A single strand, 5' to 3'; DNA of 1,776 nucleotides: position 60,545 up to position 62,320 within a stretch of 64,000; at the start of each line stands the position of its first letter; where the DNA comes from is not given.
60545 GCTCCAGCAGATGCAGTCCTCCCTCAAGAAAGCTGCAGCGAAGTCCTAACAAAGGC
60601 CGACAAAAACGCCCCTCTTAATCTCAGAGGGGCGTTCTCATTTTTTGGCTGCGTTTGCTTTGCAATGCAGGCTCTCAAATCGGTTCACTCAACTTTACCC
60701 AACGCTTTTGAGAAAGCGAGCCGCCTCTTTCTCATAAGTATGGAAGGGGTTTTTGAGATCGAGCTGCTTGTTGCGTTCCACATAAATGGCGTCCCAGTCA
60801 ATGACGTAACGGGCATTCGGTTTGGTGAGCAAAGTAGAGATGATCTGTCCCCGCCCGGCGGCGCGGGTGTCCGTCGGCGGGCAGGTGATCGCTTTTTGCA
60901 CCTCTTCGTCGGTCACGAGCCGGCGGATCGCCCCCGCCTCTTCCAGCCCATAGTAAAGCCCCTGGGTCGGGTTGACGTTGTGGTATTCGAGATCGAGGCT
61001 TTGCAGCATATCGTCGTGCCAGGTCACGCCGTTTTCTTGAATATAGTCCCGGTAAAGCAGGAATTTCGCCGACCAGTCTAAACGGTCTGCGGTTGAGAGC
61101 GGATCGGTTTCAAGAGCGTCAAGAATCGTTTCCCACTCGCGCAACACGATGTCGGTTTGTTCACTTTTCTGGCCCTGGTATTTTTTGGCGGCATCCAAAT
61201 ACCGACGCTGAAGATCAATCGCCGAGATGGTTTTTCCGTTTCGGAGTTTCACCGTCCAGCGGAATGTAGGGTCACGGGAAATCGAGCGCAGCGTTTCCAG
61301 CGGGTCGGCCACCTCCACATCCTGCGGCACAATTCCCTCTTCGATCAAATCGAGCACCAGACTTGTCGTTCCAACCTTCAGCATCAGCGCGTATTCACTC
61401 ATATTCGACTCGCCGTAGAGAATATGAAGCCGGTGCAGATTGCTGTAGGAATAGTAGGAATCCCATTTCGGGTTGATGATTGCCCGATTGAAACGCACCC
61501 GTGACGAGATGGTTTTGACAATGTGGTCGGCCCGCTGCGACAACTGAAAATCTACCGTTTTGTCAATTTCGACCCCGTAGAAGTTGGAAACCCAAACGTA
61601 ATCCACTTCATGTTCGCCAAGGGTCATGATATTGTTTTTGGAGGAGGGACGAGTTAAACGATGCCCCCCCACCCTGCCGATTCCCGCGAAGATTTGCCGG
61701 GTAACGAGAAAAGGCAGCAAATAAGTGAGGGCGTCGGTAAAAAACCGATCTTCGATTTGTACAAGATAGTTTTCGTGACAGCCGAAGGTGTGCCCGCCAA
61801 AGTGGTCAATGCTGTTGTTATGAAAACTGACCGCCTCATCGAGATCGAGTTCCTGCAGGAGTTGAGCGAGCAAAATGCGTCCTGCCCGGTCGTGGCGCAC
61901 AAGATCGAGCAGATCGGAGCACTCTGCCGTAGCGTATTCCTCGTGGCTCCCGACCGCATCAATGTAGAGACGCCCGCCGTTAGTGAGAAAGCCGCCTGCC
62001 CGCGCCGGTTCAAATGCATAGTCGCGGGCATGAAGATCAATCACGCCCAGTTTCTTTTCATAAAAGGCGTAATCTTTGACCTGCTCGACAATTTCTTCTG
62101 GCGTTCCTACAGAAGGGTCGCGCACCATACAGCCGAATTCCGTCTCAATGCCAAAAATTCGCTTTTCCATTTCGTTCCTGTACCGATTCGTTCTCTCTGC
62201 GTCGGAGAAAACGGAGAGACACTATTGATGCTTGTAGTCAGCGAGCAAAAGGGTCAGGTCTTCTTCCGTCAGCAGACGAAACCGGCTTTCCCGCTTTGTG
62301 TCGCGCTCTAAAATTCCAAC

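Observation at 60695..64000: Pup-proteasome genes (prcB-prcA-pafA/dop) at the window edge in an apparently non-actinobacterial genome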

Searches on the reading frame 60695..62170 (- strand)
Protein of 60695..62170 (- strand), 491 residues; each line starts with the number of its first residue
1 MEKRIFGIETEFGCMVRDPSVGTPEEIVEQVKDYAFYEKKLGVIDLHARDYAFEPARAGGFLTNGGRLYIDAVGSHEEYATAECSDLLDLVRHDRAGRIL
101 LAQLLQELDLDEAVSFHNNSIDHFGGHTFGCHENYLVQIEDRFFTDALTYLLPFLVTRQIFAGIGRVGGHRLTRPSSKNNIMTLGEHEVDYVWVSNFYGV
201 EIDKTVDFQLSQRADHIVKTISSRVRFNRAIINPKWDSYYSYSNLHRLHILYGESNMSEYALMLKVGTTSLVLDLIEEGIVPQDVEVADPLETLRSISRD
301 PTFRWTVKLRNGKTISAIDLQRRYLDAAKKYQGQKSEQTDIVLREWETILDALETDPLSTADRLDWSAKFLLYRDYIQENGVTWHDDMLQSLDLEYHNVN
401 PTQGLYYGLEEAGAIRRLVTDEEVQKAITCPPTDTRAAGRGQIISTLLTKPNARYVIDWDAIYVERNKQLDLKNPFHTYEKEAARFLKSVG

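Call 3: search_protein_families(library=pfam, proteins=[window:60695-62170:-], max_evalue=0.01)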
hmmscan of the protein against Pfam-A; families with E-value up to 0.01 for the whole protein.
window:60695-62170:- (491 aa): 1 family
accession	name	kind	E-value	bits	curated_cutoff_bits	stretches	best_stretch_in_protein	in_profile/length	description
PF03136.20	Pup_ligase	-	8.6e-135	450.5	25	1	4-462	1-440/441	Pup-ligase protein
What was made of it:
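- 60695..62170 (-): pafA-type gene (491 aa): predicted UBact--protein ligase of the carboxylate-amine ligase fold. GhExE motif G7-E11; catalytic Asp71 in LYID-AVGSH-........; family-specific insertion at about residues 169-205. PF03136 E 8.6e-135 (call 3).
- Checked: 60695..62170 (491 aa, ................): PF03136 Pup_ligase, E 8.6e-135, over the full profile (call 3).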

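Call 4: search_protein_families(library=ncbifam, proteins=[window:60695-62170:-], max_evalue=0.01)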
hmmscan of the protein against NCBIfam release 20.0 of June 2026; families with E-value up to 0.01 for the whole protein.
window:60695-62170:- (491 aa): 2 families
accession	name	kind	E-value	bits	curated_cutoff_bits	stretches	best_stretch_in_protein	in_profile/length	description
TIGR03686.1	pupylate_PafA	equivalog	7e-99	331.5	551.3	1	3-489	1-456/457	Pup--protein ligase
TIGR03688.1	depupylase_Dop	equivalog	1.2e-91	307.9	492.3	2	206-469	198-460/485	depupylase/deamidase Dop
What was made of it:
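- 60695..62170 (-): TIGR03686 PafA 331.5 bits against TIGR03688 Dop 307.9 bits (call 4).
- On Pup/UBact ligase PafA (PF03136; TIGR03686): 331.5 bits against 551.3 (call 4).
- All three proteins score below NCBIfam equivalog cut-offs (call 4). TIGR PafA scores above TIGR Dop (call 4).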

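Call 7: find_encoding_contigs(protein=window:60695-62170:-, flank=10000, max_places=6)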
Protein window:60695-62170:- (491 aa): no gene with exactly this product is on record in the collection.

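Call 9: find_homologous_proteins(query=window:60695-62170:-, max_evalue=1e-10)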
Query window:60695-62170:- (491 aa): 6332 proteins with E <= 1e-10 among 8000 candidates; the best 120 are listed.
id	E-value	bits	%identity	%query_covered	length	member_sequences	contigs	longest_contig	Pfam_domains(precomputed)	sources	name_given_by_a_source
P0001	0.0e+0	1127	100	100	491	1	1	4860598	PF03136.21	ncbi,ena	-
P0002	0.0e+0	1066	94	100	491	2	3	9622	PF03136.21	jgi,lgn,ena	-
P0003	1.0e-293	993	86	100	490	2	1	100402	PF03136.21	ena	-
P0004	1.8e-291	985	85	100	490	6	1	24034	PF03136.21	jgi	jgi:proteasome accessory factor A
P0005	5.8e-291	983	85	100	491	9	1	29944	PF03136.21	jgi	jgi:proteasome accessory factor A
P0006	3.0e-289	978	86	100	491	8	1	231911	PF03136.21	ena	-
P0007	4.6e-289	977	84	100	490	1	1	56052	PF03136.21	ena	-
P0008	1.6e-288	975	85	100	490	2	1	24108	PF03136.21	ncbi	-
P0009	1.7e-288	975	85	100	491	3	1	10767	PF03136.21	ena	-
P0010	3.2e-288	974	84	100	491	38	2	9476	PF03136.21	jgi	jgi:proteasome accessory factor A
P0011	8.4e-288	973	84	100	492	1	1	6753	PF03136.21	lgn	-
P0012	2.7e-287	971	84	99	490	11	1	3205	PF03136.21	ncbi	-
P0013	1.0e-286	969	84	100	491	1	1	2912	PF03136.21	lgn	-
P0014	1.4e-286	969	84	99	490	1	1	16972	PF03136.21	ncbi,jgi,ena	jgi:proteasome accessory factor A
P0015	3.5e-286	968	84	100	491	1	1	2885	PF03136.21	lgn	-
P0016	1.1e-285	966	84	100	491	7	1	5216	PF03136.21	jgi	-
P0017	7.3e-285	963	82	100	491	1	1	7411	PF03136.21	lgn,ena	-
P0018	7.7e-285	963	84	100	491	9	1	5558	PF03136.21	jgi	jgi:proteasome accessory factor A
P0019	1.5e-284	962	83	100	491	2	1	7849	PF03136.21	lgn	-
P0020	1.6e-284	962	83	100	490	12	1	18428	PF03136.21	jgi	jgi:hypothetical protein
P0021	2.1e-284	962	84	100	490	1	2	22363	PF03136.21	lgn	-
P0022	6.1e-284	960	83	100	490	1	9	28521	PF03136.21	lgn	-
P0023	1.7e-283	959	84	100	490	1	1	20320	PF03136.21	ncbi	-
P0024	7.1e-283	957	82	100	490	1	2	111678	PF03136.21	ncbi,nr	ncbi:MAG: proteasome accessory factor PafA2 family protein [Chloroherpetonaceae bacterium]|nr:protea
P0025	2.4e-282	955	83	100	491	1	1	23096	PF03136.21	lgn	-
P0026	3.2e-282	955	83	100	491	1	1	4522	PF03136.21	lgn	-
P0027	4.4e-282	954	82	100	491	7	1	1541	PF03136.21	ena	-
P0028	4.8e-282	954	82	100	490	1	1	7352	PF03136.21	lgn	-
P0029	5.0e-282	954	83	100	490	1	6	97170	PF03136.21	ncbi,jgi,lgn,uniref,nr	ncbi:MAG TPA: proteasome accessory factor PafA2 family protein [Chthonomonas sp.]|jgi:hypothetical p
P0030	9.5e-282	953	82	100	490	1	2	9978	PF03136.21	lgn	-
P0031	1.4e-281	953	82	100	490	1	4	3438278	PF03136.21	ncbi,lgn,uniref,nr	ncbi:Pup-ligase protein [Chthonomonas calidirosea]|uniref:Pup-ligase protein n=1 Tax=Chthonomonas ca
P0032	1.2e-280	949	82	100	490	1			PF03136.21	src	-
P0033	4.6e-279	944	82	100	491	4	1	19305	PF03136.21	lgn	-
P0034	8.9e-279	943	82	100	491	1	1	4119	PF03136.21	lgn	-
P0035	4.2e-278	941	82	100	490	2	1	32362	PF03136.21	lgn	-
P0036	4.4e-278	941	80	100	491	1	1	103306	PF03136.21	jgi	jgi:proteasome accessory factor A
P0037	1.2e-277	940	81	100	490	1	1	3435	PF03136.21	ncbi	-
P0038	8.4e-277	937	82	100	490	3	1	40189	PF03136.21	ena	-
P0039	3.8e-276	935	80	100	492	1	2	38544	PF03136.21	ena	-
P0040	3.8e-276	935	81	100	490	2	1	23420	PF03136.21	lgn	-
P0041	6.9e-275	930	80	100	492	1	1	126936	PF03136.21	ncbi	-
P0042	1.1e-273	926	84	97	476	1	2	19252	PF03136.21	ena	-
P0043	2.6e-273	925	80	100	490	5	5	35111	PF03136.21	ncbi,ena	-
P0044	7.5e-273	924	79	100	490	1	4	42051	PF03136.21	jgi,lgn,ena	-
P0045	3.0e-269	912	79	100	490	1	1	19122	PF03136.21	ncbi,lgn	-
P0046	3.0e-269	912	79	100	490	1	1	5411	PF03136.21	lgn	-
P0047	4.6e-269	911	79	100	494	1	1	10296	PF03136.21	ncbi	-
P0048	1.0e-268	910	78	100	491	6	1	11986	PF03136.21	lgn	-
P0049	6.1e-267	904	79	100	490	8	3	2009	PF03136.21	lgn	-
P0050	2.7e-266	902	79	100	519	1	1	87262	PF03136.21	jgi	jgi:hypothetical protein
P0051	4.2e-266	901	79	99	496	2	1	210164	PF03136.21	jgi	-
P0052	6.5e-266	901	79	100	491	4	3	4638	PF03136.21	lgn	-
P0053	1.4e-265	900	77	100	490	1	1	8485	PF03136.21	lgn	-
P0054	2.5e-265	899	80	97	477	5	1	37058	PF03136.21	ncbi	-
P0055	5.4e-265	898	80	100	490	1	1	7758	PF03136.21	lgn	-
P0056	1.8e-263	893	77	100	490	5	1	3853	PF03136.21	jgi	jgi:proteasome accessory factor A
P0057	5.0e-263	891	78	100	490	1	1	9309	PF03136.21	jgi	jgi:proteasome accessory factor A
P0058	1.2e-262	890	78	100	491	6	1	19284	PF03136.21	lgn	-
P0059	1.3e-261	887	77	100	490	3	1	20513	PF03136.21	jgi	jgi:proteasome accessory factor A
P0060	3.2e-261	885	76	100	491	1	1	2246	PF03136.21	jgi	jgi:proteasome accessory factor A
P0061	3.2e-260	882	77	100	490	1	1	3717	PF03136.21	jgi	jgi:hypothetical protein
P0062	8.4e-260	881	76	100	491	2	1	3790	PF03136.21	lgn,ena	-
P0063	9.1e-257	871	76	100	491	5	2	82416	PF03136.21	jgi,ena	-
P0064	3.7e-255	865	74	99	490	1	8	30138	PF03136.21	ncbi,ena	-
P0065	1.2e-254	864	75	100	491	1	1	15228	PF03136.21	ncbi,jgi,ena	jgi:proteasome accessory factor A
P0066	4.6e-254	862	76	99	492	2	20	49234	PF03136.21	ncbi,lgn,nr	ncbi:MAG: proteasome accessory factor PafA2 family protein [Chthonomonadales bacterium]|nr:proteasom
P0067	9.9e-253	857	74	100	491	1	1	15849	PF03136.21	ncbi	-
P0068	2.3e-252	856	74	100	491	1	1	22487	PF03136.21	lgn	-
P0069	5.2e-252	855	82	91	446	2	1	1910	PF03136.21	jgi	jgi:proteasome accessory factor A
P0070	3.4e-250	849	73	99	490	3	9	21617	PF03136.21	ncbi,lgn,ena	-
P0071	6.6e-250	848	74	100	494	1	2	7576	PF03136.21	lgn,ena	-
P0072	6.3e-249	845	75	98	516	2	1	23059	PF03136.21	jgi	jgi:proteasome accessory factor A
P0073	3.2e-248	842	80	92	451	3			PF03136.21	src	-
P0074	1.6e-247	840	72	100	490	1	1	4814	PF03136.21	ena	-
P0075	2.6e-246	836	84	87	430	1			PF03136.21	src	-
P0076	3.9e-245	832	72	99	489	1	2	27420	PF03136.21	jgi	jgi:proteasome accessory factor A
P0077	7.4e-245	831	72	99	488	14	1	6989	PF03136.21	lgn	-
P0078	3.6e-243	826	71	100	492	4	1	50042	PF03136.21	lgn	-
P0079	3.5e-239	813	71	100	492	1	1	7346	PF03136.21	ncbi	ncbi:MAG: proteasome accessory factor PafA2 family protein [Chthonomonadales bacterium]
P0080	4.7e-237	806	69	100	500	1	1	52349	PF03136.21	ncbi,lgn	-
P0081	7.8e-236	802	69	100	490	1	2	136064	PF03136.21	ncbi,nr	ncbi:MAG: proteasome accessory factor PafA2 family protein [Armatimonadetes bacterium]|nr:proteasome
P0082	2.0e-235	800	71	100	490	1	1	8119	PF03136.21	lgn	-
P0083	1.4e-234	798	69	100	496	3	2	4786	PF03136.21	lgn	-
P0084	2.9e-234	796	69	100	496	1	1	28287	PF03136.21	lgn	-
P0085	1.1e-232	791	69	99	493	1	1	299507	PF03136.21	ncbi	ncbi:MAG: proteasome accessory factor PafA2 family protein [Chthonomonadales bacterium]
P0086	1.1e-232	791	67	100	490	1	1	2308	PF03136.21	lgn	-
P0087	3.0e-231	787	82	83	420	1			PF03136.21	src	-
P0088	8.6e-231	785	68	100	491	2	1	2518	PF03136.21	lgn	-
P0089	1.8e-230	784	66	100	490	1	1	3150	PF03136.21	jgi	-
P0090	2.5e-229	780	65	100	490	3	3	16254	PF03136.21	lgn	-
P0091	3.8e-229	780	66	100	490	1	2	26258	PF03136.21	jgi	jgi:proteasome accessory factor A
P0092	6.6e-229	779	68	100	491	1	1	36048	PF03136.21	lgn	-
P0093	7.4e-229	779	68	100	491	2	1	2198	PF03136.21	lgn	-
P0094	9.4e-229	778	68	99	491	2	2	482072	PF03136.21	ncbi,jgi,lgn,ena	jgi:proteasome accessory factor A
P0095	1.8e-228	777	67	100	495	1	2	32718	PF03136.21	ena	-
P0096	1.9e-228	777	66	100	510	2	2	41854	PF03136.21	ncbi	-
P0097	2.0e-228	777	66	100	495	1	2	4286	PF03136.21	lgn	-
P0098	2.8e-228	777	65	99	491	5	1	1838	PF03136.21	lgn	-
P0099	2.9e-228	777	68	99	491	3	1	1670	PF03136.21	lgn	-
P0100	6.4e-228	776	65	100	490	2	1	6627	PF03136.21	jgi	jgi:proteasome accessory factor A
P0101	1.1e-227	775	65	100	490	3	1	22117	PF03136.21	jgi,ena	-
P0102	1.2e-227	775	65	100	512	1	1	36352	PF03136.21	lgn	-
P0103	2.1e-227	774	70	99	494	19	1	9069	PF03136.21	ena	-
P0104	2.6e-227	774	66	100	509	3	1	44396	PF03136.21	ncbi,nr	ncbi:MAG: proteasome accessory factor PafA2 family protein [Chthonomonadales bacterium]|nr:proteasom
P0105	3.2e-227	773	65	100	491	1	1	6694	PF03136.21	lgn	-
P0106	6.9e-227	772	68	99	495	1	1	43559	PF03136.21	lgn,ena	-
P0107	7.7e-227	772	65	99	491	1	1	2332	PF03136.21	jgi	jgi:proteasome accessory factor A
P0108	1.0e-226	772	67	99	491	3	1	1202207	PF03136.21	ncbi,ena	-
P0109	1.9e-226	771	65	100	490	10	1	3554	PF03136.21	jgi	jgi:proteasome accessory factor A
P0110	2.0e-226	771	64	100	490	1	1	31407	PF03136.21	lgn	-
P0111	2.8e-226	770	64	100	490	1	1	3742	PF03136.21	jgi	jgi:hypothetical protein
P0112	7.9e-226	769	65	99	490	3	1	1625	PF03136.21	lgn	-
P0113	1.2e-225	768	65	100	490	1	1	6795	PF03136.21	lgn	-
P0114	1.5e-225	768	66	100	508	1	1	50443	PF03136.21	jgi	jgi:proteasome accessory factor A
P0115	2.3e-225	767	64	100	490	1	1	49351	PF03136.21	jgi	jgi:proteasome accessory factor A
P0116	4.3e-225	766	67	100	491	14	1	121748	PF03136.21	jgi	jgi:hypothetical protein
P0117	5.8e-225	766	67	99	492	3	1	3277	PF03136.21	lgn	-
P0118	8.0e-225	765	65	100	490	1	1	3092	PF03136.21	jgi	jgi:proteasome accessory factor A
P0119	8.6e-225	765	67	100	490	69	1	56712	PF03136.21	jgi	jgi:proteasome accessory factor A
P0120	1.2e-224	765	67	99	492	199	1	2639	PF03136.21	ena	-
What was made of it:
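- Taxon: PafA is 100% identical to a protein on a 4,860,598-bp contig and 82% identical to Chthonomonas calidirosea (call 9).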

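Call 10: find_encoding_contigs(protein=P0001, flank=10000, max_places=4)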
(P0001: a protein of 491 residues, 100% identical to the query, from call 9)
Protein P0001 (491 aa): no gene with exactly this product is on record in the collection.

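Call 12: list_cluster_members(proteins=[P0001, P0003, P0006])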
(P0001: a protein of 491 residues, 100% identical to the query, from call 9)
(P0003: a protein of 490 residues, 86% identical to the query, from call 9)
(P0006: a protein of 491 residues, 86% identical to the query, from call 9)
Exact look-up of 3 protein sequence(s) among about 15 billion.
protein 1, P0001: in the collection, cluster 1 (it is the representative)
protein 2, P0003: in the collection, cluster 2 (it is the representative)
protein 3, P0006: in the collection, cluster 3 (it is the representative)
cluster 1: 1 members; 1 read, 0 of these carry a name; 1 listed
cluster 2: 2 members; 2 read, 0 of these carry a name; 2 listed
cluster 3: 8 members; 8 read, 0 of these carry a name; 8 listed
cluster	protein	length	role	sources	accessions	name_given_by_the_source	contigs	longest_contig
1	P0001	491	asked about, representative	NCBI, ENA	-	-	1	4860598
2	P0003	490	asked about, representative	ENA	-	-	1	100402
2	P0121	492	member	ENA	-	-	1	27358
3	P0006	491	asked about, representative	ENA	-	-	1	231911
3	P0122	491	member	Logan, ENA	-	-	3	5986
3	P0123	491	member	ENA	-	-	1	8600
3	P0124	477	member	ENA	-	-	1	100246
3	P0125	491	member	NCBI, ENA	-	-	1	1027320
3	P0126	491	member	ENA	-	-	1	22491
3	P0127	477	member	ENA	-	-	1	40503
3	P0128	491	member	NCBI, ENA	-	-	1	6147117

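Call 19: search_solved_structures(query=window:60695-62170:-, show_alignments=3)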
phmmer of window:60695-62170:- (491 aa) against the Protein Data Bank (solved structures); distinct sequences matched with E-value up to 0.001: 5.
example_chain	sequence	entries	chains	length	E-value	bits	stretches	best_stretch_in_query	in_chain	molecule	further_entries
4b0r_A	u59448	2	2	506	2.3e-72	247.6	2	207-448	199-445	DEAMIDASE-DEPUPYLASE DOP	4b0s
5lrt_A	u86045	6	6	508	2.3e-72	247.6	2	207-448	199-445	Depupylase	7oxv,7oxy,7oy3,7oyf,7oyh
9cku_G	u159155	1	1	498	5.3e-71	243.1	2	207-446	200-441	Pup deamidase/depupylase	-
4b0t_A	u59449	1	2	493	5e-60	206.9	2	207-485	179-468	PUP--PROTEIN LIGASE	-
4bjr_A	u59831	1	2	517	2.3e-59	204.7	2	207-485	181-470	PUP--PROTEIN LIGASE, PROKARYOTIC UBIQUITIN-LIKE PROTEIN PUP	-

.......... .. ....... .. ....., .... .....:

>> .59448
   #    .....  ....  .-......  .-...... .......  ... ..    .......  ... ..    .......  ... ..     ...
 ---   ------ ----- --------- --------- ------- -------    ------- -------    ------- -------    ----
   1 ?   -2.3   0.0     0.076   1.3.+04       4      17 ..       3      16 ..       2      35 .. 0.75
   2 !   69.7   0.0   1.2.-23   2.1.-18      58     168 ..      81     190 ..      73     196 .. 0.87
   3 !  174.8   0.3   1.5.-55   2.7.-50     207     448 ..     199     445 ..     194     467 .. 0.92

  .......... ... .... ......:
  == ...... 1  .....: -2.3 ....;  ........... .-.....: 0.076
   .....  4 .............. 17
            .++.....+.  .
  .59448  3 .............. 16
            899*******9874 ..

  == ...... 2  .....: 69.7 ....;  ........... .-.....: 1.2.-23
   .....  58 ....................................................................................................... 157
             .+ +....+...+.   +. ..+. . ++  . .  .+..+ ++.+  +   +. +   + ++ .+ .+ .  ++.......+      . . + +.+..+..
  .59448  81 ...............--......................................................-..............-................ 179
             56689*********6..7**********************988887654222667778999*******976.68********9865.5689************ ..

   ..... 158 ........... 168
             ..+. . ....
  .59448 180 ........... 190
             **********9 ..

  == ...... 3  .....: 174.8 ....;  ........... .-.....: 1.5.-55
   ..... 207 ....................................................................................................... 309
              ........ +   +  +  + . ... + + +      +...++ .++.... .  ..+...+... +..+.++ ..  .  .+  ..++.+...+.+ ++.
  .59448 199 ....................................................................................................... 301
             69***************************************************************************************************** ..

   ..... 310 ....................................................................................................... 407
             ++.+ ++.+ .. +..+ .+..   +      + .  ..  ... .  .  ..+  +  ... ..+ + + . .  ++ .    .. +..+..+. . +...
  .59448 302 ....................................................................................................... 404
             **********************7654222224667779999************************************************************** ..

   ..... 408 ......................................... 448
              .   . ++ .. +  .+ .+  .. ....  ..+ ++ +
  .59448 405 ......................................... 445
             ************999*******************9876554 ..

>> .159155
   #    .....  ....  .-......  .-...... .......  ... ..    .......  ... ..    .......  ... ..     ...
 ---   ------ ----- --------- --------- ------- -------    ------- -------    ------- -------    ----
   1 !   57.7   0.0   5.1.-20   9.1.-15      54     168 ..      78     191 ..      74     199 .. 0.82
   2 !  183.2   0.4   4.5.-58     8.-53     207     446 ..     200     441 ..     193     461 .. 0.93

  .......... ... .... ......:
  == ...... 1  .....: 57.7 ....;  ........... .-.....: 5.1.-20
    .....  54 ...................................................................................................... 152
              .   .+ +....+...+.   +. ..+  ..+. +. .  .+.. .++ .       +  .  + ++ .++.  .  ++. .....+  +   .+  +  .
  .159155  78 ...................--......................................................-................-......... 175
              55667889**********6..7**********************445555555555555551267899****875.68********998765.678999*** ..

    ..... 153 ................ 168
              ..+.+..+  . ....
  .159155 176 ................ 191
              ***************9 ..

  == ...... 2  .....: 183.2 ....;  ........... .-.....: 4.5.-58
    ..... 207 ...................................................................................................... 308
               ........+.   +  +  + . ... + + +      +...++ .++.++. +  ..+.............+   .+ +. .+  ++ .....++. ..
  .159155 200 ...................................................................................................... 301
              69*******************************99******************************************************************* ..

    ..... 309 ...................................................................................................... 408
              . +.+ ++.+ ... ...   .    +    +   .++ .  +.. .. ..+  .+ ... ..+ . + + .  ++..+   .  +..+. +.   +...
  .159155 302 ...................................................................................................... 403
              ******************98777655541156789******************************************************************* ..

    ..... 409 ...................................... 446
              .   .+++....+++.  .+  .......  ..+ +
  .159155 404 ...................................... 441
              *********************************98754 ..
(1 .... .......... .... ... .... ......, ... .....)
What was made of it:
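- Its best solved sequence match is Dop, 248 against 207 bits (call 19). The best solved sequence match is Dop 4b0r/5lrt (247.6 bits), ahead of PafA 4b0t (206.9 bits) (call 19).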

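Call 58: find_encoding_contigs(protein=P0002, flank=10000, max_places=3)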
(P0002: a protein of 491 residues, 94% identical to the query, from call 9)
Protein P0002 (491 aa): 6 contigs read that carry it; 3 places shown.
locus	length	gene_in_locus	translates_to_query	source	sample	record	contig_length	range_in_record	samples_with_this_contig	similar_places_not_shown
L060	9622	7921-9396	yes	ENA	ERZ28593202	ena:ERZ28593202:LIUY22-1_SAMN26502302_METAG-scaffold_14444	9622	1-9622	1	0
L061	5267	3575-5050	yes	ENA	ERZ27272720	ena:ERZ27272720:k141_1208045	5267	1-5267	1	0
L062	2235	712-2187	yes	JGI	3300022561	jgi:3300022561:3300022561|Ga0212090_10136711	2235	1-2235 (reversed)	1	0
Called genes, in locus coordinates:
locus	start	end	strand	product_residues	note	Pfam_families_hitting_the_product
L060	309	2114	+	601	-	PF17758:Prot_ATP_ID_OB_N, PF16450:Prot_ATP_ID_OB_C, PF00004:AAA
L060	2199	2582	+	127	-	-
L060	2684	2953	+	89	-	-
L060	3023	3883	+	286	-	PF08241:Methyltransf_11 (weak)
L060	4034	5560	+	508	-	PF03136:Pup_ligase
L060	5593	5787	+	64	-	PF20513:UBact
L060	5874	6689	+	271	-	PF00227:Proteasome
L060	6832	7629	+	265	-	-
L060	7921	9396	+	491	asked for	PF03136:Pup_ligase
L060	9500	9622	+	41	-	?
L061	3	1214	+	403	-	?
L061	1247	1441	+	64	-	PF20513:UBact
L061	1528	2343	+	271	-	PF00227:Proteasome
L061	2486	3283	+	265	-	-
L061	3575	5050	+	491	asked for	PF03136:Pup_ligase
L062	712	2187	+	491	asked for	PF03136:Pup_ligase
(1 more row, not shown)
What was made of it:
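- Nearest relative with the full cluster: L060 (PafA 94% identical) carries Mpa, three small ORFs, Dop, UBact, PrcB, PrcA and PafA on one strand (call 58).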
